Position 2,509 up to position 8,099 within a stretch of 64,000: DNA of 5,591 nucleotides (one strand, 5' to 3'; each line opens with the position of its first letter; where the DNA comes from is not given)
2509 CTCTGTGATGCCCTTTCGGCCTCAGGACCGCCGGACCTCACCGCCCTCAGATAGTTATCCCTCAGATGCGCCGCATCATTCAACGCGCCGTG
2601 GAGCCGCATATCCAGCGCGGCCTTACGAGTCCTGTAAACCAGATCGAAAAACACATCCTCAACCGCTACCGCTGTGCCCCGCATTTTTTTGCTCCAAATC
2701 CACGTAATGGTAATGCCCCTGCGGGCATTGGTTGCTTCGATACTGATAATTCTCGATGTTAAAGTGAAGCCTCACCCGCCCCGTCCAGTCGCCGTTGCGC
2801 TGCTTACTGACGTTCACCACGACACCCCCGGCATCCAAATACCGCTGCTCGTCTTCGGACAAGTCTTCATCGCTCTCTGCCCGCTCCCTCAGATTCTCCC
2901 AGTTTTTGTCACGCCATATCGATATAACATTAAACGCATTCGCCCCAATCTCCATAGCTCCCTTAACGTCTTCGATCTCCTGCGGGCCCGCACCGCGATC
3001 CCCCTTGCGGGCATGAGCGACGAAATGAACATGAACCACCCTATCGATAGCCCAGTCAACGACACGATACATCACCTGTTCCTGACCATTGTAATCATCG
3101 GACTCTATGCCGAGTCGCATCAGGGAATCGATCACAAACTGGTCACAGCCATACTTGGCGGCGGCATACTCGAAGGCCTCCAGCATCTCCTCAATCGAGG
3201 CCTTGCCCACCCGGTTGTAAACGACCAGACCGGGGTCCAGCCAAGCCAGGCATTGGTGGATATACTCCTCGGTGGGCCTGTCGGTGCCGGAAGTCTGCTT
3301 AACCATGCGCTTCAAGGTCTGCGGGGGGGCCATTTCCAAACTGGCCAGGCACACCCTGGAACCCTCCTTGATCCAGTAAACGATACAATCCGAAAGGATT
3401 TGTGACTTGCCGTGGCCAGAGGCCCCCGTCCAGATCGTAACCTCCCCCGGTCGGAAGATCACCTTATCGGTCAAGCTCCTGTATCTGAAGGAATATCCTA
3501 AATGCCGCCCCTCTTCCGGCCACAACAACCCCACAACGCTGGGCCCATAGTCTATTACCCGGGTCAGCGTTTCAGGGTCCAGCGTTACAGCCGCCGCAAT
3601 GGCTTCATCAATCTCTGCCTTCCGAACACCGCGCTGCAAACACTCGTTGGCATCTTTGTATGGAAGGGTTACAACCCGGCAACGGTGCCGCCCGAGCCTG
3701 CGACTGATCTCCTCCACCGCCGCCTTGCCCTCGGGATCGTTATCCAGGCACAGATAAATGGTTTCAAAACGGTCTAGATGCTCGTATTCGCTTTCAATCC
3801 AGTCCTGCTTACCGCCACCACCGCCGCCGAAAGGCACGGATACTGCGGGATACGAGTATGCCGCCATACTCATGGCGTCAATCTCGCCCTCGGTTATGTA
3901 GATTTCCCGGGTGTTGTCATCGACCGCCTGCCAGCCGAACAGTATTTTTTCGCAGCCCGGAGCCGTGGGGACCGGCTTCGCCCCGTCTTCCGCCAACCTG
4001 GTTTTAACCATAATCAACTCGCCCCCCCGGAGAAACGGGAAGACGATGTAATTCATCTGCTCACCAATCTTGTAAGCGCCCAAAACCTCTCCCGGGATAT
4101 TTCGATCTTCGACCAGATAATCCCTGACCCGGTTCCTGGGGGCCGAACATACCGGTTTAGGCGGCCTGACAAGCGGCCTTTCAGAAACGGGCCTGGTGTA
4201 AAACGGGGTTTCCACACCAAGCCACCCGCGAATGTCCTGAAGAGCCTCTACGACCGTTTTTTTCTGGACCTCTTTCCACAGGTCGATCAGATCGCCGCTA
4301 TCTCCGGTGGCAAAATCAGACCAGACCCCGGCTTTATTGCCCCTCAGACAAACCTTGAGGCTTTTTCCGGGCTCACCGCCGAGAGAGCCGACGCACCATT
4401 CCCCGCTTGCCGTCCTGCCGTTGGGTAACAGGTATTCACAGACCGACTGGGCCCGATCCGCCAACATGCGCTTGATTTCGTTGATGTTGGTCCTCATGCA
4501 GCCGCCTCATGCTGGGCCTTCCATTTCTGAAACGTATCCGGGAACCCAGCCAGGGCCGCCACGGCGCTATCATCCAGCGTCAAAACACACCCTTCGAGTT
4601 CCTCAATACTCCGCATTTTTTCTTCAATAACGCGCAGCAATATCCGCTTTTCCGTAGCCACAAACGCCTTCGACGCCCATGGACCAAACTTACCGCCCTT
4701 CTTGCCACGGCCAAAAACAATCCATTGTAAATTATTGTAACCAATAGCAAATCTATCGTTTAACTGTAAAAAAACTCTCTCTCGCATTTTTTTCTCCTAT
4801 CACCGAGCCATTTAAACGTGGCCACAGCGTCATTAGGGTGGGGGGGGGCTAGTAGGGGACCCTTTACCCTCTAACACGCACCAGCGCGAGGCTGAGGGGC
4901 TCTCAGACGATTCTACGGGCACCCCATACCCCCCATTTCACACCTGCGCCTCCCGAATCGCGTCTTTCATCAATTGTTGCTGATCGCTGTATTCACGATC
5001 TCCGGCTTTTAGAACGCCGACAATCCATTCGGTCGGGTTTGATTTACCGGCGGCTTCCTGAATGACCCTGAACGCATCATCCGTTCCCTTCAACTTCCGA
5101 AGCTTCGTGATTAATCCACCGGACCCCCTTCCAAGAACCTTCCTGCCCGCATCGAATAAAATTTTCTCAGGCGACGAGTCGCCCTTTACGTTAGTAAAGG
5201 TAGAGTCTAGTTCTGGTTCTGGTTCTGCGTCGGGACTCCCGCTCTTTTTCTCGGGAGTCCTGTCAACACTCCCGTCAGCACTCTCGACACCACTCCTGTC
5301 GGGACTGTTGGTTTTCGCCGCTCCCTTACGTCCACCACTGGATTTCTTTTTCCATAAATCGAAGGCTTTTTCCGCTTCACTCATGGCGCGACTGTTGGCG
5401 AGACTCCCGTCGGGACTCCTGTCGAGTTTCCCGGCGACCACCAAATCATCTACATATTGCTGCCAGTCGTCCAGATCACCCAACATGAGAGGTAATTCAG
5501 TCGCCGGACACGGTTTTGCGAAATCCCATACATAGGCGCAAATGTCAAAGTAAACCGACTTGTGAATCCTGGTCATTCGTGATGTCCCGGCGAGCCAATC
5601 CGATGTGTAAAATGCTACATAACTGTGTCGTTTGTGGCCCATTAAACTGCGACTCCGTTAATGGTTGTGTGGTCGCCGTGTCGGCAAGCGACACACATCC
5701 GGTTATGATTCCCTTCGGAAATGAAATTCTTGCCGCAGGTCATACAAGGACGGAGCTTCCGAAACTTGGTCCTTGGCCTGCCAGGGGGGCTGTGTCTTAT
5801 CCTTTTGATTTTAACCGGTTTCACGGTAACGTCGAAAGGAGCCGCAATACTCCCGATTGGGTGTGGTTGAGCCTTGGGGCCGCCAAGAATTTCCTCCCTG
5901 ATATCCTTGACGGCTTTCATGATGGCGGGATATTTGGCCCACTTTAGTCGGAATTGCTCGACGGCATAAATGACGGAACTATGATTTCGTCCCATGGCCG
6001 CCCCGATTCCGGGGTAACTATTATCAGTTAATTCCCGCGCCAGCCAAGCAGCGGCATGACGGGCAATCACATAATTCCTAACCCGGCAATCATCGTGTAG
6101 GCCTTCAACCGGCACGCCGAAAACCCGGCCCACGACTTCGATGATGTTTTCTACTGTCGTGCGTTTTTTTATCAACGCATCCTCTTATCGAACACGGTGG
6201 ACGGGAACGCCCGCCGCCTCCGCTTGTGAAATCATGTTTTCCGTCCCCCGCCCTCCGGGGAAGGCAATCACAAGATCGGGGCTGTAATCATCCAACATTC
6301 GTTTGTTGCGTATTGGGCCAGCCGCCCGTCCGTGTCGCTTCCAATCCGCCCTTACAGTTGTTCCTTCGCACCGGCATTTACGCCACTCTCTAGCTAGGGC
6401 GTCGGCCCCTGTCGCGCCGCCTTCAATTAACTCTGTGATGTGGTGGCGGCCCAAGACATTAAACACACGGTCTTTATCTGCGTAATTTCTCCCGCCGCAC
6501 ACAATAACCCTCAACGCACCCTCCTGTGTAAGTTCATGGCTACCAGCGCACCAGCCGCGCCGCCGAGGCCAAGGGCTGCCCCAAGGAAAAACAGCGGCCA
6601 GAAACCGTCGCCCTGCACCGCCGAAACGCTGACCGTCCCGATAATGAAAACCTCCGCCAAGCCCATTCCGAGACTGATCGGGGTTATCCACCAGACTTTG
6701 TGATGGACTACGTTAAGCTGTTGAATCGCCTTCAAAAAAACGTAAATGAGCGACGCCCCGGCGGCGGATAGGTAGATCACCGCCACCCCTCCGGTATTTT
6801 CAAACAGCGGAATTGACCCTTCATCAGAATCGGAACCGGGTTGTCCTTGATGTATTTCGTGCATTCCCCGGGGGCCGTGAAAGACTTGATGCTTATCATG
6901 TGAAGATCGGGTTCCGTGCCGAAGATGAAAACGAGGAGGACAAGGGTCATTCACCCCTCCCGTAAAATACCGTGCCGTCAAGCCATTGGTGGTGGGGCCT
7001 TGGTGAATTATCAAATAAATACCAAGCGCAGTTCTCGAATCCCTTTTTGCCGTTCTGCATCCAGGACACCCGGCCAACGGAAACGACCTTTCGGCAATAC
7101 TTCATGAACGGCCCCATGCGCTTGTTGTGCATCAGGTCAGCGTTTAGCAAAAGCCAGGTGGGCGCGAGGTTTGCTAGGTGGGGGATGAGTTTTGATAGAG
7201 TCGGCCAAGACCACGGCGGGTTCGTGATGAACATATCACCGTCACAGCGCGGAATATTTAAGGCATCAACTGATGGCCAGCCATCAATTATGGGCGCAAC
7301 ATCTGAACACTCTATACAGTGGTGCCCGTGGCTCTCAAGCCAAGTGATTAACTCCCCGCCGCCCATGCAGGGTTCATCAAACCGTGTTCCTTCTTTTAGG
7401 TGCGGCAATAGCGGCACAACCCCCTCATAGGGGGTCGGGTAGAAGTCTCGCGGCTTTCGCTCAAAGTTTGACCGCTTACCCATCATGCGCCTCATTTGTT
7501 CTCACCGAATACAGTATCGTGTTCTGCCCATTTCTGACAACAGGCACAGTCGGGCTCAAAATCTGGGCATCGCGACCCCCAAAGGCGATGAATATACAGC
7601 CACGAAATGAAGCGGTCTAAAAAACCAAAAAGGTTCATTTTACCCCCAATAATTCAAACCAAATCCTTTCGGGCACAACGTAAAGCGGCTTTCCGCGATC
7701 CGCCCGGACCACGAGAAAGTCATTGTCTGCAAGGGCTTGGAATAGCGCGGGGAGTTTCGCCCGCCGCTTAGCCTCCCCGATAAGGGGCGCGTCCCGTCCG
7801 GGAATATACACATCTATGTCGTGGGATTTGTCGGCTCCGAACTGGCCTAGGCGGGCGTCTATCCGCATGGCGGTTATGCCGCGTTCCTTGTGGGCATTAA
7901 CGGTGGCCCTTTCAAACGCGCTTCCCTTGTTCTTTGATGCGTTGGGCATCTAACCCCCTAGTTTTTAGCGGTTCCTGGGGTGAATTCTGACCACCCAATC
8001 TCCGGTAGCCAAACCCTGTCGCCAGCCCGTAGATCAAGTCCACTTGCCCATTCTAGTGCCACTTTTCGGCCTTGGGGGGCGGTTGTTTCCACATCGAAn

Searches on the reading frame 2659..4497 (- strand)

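Call 40: search_protein_families(library=phrogs, proteins=[window:2659-4497:-], max_evalue=0.0001)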
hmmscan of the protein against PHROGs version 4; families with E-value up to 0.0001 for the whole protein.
window:2659-4497:- (612 aa): 9 families
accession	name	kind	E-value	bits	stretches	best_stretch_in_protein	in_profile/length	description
phrog_239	-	DNA, RNA and nucleotide metabolism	2.6e-107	361.7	1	33-588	51-598/801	DNA primase/helicase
phrog_5482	-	unknown function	4.5e-43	148.3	1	345-587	46-297/341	-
phrog_47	-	DNA, RNA and nucleotide metabolism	5.2e-30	105.7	1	51-305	67-335/947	DNA primase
phrog_19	-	DNA, RNA and nucleotide metabolism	4.5e-15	56.5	1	326-585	326-577/621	DnaB-like replicative helicase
phrog_849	-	DNA, RNA and nucleotide metabolism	3.2e-13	50.4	1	185-298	227-338/435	DNA primase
phrog_243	-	DNA, RNA and nucleotide metabolism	2.4e-10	40.8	1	329-583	14-262/273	DnaB-like replicative helicase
phrog_13004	-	unknown function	7.1e-09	35.9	1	4-93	8-88/363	-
phrog_510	-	DNA, RNA and nucleotide metabolism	1.7e-08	34.7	1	21-104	31-112/667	DNA primase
phrog_23248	-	DNA, RNA and nucleotide metabolism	2.9e-08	34.6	1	510-590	2-83/111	DNA primase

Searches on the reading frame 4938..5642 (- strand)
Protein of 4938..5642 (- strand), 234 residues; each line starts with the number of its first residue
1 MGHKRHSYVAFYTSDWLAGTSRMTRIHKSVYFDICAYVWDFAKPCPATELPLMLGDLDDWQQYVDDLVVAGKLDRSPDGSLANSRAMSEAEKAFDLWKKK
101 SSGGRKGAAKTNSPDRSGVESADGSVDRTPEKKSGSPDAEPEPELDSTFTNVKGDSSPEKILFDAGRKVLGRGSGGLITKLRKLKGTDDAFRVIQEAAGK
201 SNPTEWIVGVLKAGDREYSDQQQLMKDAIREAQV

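Call 52: search_protein_families(library=pfam, proteins=[window:4938-5642:-], max_evalue=0.01)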
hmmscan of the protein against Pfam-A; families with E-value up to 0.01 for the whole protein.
window:4938-5642:- (234 aa): 1 family
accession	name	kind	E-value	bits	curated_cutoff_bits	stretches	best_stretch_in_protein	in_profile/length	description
PF07120.17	DUF1376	-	0.00018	22.2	30.1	1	8-90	2-85/86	Protein of unknown function (DUF1376)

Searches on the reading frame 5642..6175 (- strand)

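Call 52: search_protein_families(library=pfam, proteins=[window:5642-6175:-], max_evalue=0.01)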
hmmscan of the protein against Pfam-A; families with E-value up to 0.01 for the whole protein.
window:5642-6175:- (177 aa): 1 family
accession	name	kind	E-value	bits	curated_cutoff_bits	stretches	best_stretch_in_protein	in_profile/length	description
PF08299.17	Bac_DnaA_C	-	5.8e-20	71.5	31.5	1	8-73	1-67/69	Bacterial dnaA protein helix-turn-helix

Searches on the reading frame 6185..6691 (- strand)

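Call 52: search_protein_families(library=pfam, proteins=[window:6185-6691:-], max_evalue=0.01)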
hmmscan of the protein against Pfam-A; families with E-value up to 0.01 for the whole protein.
window:6185-6691:- (168 aa): 1 family
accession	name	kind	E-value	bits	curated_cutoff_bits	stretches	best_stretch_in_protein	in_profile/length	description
PF10686.14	YAcAr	-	1.9e-12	47.3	28.2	1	61-120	2-66/66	YspA, cpYpsA-related SLOG family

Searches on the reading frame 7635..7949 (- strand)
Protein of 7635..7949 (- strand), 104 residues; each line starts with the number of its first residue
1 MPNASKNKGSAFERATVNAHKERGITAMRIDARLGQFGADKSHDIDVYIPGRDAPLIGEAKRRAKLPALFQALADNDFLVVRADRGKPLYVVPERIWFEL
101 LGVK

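Call 52: search_protein_families(library=pfam, proteins=[window:7635-7949:-], max_evalue=0.01)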
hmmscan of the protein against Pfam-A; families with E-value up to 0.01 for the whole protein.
window:7635-7949:- (104 aa): 1 family
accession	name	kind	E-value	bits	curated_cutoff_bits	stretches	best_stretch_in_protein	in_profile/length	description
PF24608.2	PDDEXK_15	-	0.0024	18.2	27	1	5-65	2-65/164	Phage putative PDDEXK endonuclease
